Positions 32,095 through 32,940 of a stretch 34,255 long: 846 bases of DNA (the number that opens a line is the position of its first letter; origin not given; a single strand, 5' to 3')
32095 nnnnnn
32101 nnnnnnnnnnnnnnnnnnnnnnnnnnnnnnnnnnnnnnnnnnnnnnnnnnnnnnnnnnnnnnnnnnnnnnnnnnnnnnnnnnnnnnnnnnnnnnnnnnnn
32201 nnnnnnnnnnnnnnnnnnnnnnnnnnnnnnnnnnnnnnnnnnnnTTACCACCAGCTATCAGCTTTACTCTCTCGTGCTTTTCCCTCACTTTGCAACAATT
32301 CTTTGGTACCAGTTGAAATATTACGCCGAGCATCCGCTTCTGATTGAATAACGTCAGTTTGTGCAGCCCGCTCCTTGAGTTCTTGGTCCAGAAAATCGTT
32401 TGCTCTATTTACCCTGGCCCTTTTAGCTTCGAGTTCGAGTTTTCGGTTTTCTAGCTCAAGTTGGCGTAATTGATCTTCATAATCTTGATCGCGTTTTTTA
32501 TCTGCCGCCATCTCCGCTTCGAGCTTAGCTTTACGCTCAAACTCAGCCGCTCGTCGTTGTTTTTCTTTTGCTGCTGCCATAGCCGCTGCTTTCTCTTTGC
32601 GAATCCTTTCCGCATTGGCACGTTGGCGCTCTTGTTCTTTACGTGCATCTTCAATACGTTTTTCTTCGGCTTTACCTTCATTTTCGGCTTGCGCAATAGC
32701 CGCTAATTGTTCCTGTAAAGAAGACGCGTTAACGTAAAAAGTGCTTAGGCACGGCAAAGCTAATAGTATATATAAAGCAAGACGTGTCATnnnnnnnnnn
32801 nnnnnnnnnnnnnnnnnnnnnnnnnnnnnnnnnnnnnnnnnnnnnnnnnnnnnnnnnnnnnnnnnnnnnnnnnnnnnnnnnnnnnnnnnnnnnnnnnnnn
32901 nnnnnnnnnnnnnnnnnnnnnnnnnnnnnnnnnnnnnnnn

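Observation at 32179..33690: AT-rich envelope moron (SlyB-like lipoprotein plus secreted TolA-like coiled-coil protein) inserted between duplicated tfa 3' ends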

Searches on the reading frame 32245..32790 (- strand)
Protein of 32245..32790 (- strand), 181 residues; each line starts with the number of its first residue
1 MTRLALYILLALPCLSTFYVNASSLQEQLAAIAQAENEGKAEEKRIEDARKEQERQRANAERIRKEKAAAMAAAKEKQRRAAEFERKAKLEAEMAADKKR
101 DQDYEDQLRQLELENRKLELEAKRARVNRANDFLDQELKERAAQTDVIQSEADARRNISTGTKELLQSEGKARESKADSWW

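Call 5: search_protein_families(library=pfam, proteins=[window:32245-32790:-], max_evalue=0.1)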
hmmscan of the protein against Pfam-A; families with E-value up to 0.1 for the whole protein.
window:32245-32790:- (181 aa): 1 family
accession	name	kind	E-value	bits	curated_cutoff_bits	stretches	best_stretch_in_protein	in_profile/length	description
PF17358.7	DUF5384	-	1.2e-41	142.7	25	1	42-181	5-145/145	Family of unknown function (DUF5384)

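Call 6: search_protein_families(library=ncbifam, proteins=[window:32245-32790:-], max_evalue=0.1)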
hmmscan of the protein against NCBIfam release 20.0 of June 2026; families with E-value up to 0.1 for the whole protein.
window:32245-32790:- (181 aa): 1 family
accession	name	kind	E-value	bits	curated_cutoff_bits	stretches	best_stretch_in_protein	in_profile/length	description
TIGR02832.1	spo_yunB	equivalog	0.091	12.3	111.9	0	4-61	8-64/204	sporulation protein YunB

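Call 10: search_protein_families(library=phrogs, proteins=[window:32245-32790:-], max_evalue=0.01)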
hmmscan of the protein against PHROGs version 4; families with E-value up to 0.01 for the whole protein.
window:32245-32790:- (181 aa): 1 family
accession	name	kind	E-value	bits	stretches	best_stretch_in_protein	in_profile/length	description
phrog_1094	-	unknown function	3.8e-77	259.3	1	1-181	1-178/179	-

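Call 15: find_homologous_proteins(query=window:32245-32790:-)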
Query window:32245-32790:- (181 aa): 61 proteins with E <= 0.001 among 898 candidates.
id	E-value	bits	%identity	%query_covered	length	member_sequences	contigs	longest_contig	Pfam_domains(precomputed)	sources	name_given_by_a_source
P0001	2.0e-98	345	99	100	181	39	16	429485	PF17358.8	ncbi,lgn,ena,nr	ncbi:TPA: hypothetical protein J1222_000002 [Escherichia coli]|nr:DUF5384 family protein [Escherichi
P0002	7.9e-83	294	90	100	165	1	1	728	PF17358.8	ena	-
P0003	1.9e-82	293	89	96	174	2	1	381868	PF17358.8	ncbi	ncbi:TPA: DUF5384 family protein [Escherichia coli]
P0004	3.0e-75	269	85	94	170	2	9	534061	PF17358.8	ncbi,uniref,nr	ncbi:TPA_asm: hypothetical protein G1R43_11165 [Salmonella enterica subsp. enterica serovar Typhimur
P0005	1.8e-68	247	72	100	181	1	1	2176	PF17358.8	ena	-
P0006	5.1e-62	226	67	100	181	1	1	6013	PF17358.8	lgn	-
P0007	1.4e-60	222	69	100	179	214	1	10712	PF17358.8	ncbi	-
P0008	1.7e-59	218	70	96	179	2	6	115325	PF17358.8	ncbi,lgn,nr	ncbi:TPA: DUF5384 family protein [Escherichia coli]|nr:DUF5384 family protein [Escherichia coli] HBA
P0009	9.4e-54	200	62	100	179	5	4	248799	PF17358.8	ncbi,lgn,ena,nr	ncbi:DUF5384 family protein [Escherichia coli]|nr:hypothetical protein GP665_24500 [Escherichia coli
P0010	4.0e-53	198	97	59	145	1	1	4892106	PF17358.8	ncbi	-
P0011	3.0e-52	195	61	100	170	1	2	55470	PF17358.8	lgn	-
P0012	3.9e-50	188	62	100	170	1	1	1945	PF17358.8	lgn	-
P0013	3.9e-49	185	59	100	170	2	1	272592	PF17358.8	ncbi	-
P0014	8.7e-45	170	76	70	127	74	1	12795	PF17358.8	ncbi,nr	ncbi:hypothetical protein GY531_004726, partial [Escherichia coli]|nr:hypothetical protein [Escheric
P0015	4.4e-44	168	58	98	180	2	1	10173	PF17358.8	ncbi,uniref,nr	ncbi:hypothetical protein FE394_18410 [Xenorhabdus sp. Reich]|uniref:Hydrocephalus-inducing protein 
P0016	4.0e-43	165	55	100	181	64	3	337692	PF17358.8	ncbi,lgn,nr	ncbi:hypothetical protein EYY98_22735 [Obesumbacterium proteus]|nr:hypothetical protein EYY98_22735 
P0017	1.2e-42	163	58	90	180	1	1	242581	PF17358.8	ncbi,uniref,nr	ncbi:DUF5384 family protein [Xenorhabdus sp. KK7.4]|uniref:DUF5384 family protein n=1 Tax=Xenorhabdu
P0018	8.1e-42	161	59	90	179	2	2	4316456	PF17358.8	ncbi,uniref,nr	ncbi:DUF5384 family protein [Xenorhabdus innexi]|uniref:DUF5384 family protein n=1 Tax=Xenorhabdus i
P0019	2.6e-40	156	52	97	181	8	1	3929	PF17358.8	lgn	-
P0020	3.8e-40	155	54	97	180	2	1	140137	PF17358.8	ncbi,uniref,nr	ncbi:hypothetical protein FE392_06860 [Xenorhabdus sp. 12]|uniref:Hydrocephalus-inducing protein Hy-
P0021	1.1e-39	154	51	97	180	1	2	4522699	PF17358.8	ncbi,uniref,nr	ncbi:DUF5384 family protein [Xenorhabdus hominickii]|uniref:Hydrocephalus-inducing protein Hy-3 n=1 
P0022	1.6e-39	153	53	100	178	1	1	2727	PF17358.8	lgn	-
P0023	3.5e-39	152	70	66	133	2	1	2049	PF17358.8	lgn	-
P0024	2.3e-38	150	77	58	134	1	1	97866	PF17358.8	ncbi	-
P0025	1.3e-35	141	55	90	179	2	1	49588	PF17358.8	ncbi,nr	ncbi:MAG: DUF5384 family protein [Enterobacteriaceae bacterium]|nr:DUF5384 family protein [Enterobac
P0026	7.9e-34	135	48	98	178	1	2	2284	PF17358.8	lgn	-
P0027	9.5e-31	125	47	100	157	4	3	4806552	PF17358.8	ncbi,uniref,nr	ncbi:DUF5384 family protein [Xenorhabdus szentirmaii]|uniref:DUF5384 family protein n=1 Tax=Xenorhab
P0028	1.3e-30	124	47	99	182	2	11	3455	PF17358.8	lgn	-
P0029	2.2e-30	124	47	97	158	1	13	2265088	PF17358.8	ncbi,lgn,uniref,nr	ncbi:conserved exported hypothetical protein [Xenorhabdus szentirmaii DSM 16338]|uniref:DUF5384 fami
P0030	2.2e-30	124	46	100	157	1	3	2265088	PF17358.8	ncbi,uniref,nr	ncbi:DUF5384 family protein [Xenorhabdus szentirmaii]|uniref:DUF5384 family protein n=1 Tax=Xenorhab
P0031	1.4e-29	121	62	50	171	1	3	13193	PF17358.8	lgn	-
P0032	3.9e-27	113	46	95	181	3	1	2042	PF17358.8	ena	-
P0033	4.6e-27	113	48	97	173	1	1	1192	PF17358.8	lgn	-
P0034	6.6e-27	112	64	48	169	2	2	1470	PF17358.8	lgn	-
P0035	1.2e-26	112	62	48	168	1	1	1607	PF17358.8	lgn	-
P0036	1.7e-26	111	62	48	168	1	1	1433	PF17358.8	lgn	-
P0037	3.3e-26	110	62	48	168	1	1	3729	PF17358.8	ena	-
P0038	3.5e-26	110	64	49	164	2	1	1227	PF17358.8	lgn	-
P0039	4.6e-26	110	62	48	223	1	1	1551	PF17358.8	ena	-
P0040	5.1e-26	110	62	48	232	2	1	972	PF17358.8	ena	-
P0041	6.5e-26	109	60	48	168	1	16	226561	PF17358.8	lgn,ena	-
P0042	1.8e-25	108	44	99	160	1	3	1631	PF17358.8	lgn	-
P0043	1.9e-25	108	60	48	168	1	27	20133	PF17358.8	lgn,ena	-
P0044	2.1e-25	108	62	48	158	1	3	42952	PF17358.8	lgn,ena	-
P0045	3.3e-25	107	59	48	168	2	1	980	PF17358.8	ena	-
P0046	5.1e-25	106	60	48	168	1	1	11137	PF17358.8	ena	-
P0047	7.2e-25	106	60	48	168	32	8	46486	PF17358.8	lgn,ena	-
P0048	2.0e-24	104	62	48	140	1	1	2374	PF17358.8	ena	-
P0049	3.3e-24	104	62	49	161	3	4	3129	PF17358.8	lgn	-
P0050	3.4e-24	104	62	48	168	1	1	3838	PF17358.8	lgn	-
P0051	2.5e-23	101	59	48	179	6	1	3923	PF17358.8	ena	-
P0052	3.3e-23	100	61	49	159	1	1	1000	PF17358.8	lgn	-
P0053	5.7e-23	100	62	48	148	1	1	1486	PF17358.8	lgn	-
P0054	3.0e-22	97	63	48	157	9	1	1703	PF17358.8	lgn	-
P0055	3.8e-22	97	56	46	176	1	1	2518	PF17358.8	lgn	-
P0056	1.7e-21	95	49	54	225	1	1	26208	PF17358.8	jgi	jgi:hypothetical protein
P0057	5.6e-18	83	44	100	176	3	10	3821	PF17358.8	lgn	-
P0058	2.0e-17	82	37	77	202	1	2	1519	PF17358.8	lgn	-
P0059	2.8e-17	81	51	34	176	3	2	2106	PF17358.8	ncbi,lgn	ncbi:hypothetical protein D3C78_839650 [compost metagenome]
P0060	4.0e-17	81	39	97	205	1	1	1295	PF17358.8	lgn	-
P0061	3.1e-13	68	49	55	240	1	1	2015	PF17358.8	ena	-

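Call 30: find_encoding_contigs(protein=window:32245-32790:-, flank=8000, max_places=8)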
Protein window:32245-32790:- (181 aa): 24 contigs read that carry it; 8 places shown.
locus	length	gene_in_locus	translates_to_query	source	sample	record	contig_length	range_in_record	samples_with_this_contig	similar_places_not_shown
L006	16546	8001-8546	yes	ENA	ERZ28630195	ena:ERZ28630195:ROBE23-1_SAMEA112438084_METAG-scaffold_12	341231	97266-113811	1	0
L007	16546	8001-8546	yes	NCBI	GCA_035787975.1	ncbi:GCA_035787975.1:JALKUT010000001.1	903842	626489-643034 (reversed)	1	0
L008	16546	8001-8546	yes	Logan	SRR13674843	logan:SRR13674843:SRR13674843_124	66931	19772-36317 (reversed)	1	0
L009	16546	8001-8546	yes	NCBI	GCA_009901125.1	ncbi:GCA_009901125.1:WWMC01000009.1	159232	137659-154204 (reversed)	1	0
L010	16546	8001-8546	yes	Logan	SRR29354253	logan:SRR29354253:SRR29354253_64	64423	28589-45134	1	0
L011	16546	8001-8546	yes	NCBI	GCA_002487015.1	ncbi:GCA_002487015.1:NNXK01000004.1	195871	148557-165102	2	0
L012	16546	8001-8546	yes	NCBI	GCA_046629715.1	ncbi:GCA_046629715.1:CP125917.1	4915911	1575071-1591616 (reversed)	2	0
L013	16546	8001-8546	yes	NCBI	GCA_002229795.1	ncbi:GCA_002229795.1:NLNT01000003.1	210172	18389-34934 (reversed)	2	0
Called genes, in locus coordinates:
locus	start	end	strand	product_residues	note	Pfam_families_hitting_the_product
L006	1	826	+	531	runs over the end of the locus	PF00117:GATase, PF07722:Peptidase_C26 (faint), PF02885:Glycos_trans_3N, PF00591:Glycos_transf_3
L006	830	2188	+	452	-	PF00218:IGPS, PF00697:PRAI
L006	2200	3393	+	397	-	PF00291:PALP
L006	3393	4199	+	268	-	PF00290:Trp_syntA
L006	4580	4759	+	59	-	PF10685:KGG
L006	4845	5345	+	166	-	PF05974:DUF892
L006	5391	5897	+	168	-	PF05974:DUF892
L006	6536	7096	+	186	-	PF10543:ORF6N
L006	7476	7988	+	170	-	PF13441:Gly-zipper_YMGG (faint), PF05818:TraT (weak), PF05433:Rick_17kDa_Anti (weak)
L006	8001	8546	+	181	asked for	PF17358:DUF5384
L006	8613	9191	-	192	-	PF14301:DUF4376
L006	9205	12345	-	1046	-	PF08400:phage_tail_N, PF03406:Phage_fiber_2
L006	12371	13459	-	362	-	PF05954:Phage_GPD (weak)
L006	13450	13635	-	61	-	PF05489:Phage_tail_X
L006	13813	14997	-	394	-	PF01343:Peptidase_S49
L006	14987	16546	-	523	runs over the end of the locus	PF05136:Phage_portal_2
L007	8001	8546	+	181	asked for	PF17358:DUF5384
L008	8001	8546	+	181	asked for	PF17358:DUF5384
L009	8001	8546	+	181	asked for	PF17358:DUF5384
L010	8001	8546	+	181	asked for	PF17358:DUF5384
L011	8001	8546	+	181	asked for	PF17358:DUF5384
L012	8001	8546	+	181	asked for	PF17358:DUF5384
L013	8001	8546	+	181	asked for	PF17358:DUF5384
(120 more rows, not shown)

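Call 31: find_encoding_contigs(protein=P0004, flank=8000, max_places=6)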
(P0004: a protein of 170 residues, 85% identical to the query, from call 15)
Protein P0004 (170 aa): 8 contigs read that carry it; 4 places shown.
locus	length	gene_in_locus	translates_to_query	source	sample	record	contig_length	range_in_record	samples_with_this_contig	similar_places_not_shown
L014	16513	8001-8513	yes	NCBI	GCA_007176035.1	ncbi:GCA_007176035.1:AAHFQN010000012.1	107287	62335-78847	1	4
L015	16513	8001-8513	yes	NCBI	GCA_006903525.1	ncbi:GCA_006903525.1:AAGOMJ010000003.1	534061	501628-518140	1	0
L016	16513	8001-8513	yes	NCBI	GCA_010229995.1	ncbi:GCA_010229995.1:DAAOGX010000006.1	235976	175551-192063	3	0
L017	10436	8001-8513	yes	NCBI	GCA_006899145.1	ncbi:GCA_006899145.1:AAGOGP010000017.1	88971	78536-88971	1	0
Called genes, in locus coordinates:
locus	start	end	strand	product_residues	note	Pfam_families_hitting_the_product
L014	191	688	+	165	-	PF00210:Ferritin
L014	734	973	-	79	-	PF10678:DUF2492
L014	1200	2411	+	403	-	PF01490:Aa_trans, PF03222:Trp_Tyr_perm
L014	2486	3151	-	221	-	PF03695:UPF0149, PF02810:SEC-C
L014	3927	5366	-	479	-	PF12913:SH3_6, PF12914:SH3_7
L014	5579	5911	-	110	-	-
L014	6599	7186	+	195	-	PF10543:ORF6N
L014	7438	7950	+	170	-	PF05818:TraT (weak), PF13441:Gly-zipper_YMGG (weak)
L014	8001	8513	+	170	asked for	PF17358:DUF5384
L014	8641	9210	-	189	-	PF14301:DUF4376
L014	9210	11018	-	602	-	PF08400:phage_tail_N, PF03406:Phage_fiber_2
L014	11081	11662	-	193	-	PF28596:Caudo_TAP_N, PF27183:Phage_YomQ_N (faint), PF02413:Caudo_TAP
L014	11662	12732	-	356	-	PF12571:Phage_tail_fib, PF07484:Collar (weak)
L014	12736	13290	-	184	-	PF09684:Tail_P2_I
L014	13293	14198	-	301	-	PF26776:Baseplate_J_N, PF26078:Baseplate_J_M, PF26079:Baseplate_J_C (weak)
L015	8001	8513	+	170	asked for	PF17358:DUF5384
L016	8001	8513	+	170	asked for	PF17358:DUF5384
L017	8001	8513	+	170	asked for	PF17358:DUF5384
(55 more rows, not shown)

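Call 36: search_solved_structures(query=window:32245-32790:-, max_evalue=1)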
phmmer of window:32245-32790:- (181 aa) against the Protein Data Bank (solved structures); distinct sequences matched with E-value up to 1: 7.
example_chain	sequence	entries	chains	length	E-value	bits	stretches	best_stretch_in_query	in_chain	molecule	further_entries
9tlm_A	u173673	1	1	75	0.069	16.6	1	73-138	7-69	Sc-apCC-2-MCL-1-1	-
8qca_E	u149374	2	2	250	0.23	14.9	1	38-126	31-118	Superkiller protein 7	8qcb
6k15_L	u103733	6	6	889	0.38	14.2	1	41-115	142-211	Chromatin structure-remodeling complex subunit RSC2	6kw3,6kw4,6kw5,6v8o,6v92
8qcf_L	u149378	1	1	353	0.4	14.1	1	39-126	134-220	Superkiller protein 7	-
6e36_A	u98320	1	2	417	0.42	14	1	82-169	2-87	Probable cell-surface antigen I/II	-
5g06_P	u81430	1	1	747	0.49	13.8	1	43-126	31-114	SUPERKILLER PROTEIN 7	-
9rkp_A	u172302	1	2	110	0.99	12.8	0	46-133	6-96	Cytosolic-abundant heat soluble protein 94063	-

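Call 49: predict_structure(alignment_id=A4)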
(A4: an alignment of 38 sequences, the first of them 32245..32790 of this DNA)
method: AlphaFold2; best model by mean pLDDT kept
length: 181 residues; sequences in the alignment: 38
mean_pLDDT: 86.7   pTM: 0.39
mean pLDDT of the five models: 86.7, 84.4, 84.3, 82.6, 80.8
residues with pLDDT >= 90: 104; 70-90: 56; 50-70: 21; < 50: 0
segments of 3 or more residues with pLDDT < 50: none
pLDDT, mean of each block of 10 residues (from residue 1): 71 62 74 88 93 95 96 96 97 97 98 97 95 94 88 78 75 70 52
secondary structure, 60 per line:
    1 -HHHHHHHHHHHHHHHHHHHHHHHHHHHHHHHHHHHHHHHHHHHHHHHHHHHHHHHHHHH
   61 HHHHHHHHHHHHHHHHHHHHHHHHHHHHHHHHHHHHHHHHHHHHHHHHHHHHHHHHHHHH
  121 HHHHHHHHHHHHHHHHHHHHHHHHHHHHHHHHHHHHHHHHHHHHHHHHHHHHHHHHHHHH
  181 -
elements in order: H2-180

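Call 52: search_protein_families(library=padloc, proteins=[window:32245-32790:-], max_evalue=0.1)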
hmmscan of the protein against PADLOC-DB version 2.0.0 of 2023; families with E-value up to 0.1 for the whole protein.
window:32245-32790:- (181 aa): 0 families

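Call 58: find_encoding_contigs(protein=P0013, flank=7000, max_places=3)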
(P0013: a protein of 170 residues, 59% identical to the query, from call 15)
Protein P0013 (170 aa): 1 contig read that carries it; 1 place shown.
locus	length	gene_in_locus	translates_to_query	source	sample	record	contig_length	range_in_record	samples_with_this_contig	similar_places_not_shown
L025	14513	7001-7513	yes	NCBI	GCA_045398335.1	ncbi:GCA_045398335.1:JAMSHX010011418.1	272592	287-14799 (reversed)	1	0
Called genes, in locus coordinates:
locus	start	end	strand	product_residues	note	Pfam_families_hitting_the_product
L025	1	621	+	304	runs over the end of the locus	PF00126:HTH_1, PF03466:LysR_substrate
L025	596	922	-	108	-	PF07027:DUF1318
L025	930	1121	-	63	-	PF13617:Lipoprotein_19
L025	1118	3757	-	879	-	PF11739:YdbH-like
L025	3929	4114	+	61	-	-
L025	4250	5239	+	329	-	PF00389:2-Hacid_dh, PF02826:2-Hacid_dh_C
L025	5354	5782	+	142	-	PF03724:META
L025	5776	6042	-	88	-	PF03891:DUF333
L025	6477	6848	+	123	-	-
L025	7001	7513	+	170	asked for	PF17358:DUF5384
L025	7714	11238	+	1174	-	PF01855:POR_N, PF17147:PFOR_II, PF01558:POR, PF10371:EKR, PF12838:Fer4_7, PF13187:Fer4_9, PF13237:Fer4_10, PF13484:Fer4_16, +6 more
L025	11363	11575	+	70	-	PF13619:KTSC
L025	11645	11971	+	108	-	PF03992:ABM (weak)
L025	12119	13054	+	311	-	PF01171:ATP_bind_3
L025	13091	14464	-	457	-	PF00270:DEAD, PF04851:ResIII, PF00271:Helicase_C, PF22590:Cas3-like_C_2 (weak), PF03880:DbpA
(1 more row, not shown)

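Call 59: find_encoding_contigs(protein=P0011, flank=7000, max_places=3)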
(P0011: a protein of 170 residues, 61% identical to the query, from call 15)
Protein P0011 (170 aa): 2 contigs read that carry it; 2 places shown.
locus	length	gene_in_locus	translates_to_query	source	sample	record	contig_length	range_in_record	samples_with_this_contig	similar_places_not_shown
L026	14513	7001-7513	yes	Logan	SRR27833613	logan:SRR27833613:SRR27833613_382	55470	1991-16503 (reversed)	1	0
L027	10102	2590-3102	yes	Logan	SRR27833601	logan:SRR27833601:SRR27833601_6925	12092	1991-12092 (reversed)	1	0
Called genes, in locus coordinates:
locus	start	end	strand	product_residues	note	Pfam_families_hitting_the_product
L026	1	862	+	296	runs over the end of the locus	PF14525:AraC_binding_2, PF12833:HTH_18, PF00165:HTH_AraC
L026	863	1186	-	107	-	PF07027:DUF1318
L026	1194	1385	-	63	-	PF13617:Lipoprotein_19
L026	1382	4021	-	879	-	PF11739:YdbH-like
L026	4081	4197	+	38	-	-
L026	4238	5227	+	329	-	PF00389:2-Hacid_dh, PF02826:2-Hacid_dh_C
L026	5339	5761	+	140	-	PF03724:META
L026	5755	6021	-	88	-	PF03891:DUF333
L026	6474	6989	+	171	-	PF05818:TraT (weak)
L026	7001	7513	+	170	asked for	PF17358:DUF5384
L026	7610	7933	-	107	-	-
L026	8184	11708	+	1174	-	PF01855:POR_N, PF17147:PFOR_II, PF01558:POR, PF10371:EKR, PF00037:Fer4 (weak), PF12838:Fer4_7, PF13484:Fer4_16, PF02775:TPP_enzyme_C, +7 more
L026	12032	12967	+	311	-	PF01171:ATP_bind_3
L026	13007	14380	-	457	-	PF00270:DEAD, PF04851:ResIII, PF00271:Helicase_C, PF03880:DbpA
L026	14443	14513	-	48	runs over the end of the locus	-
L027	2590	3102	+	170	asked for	PF17358:DUF5384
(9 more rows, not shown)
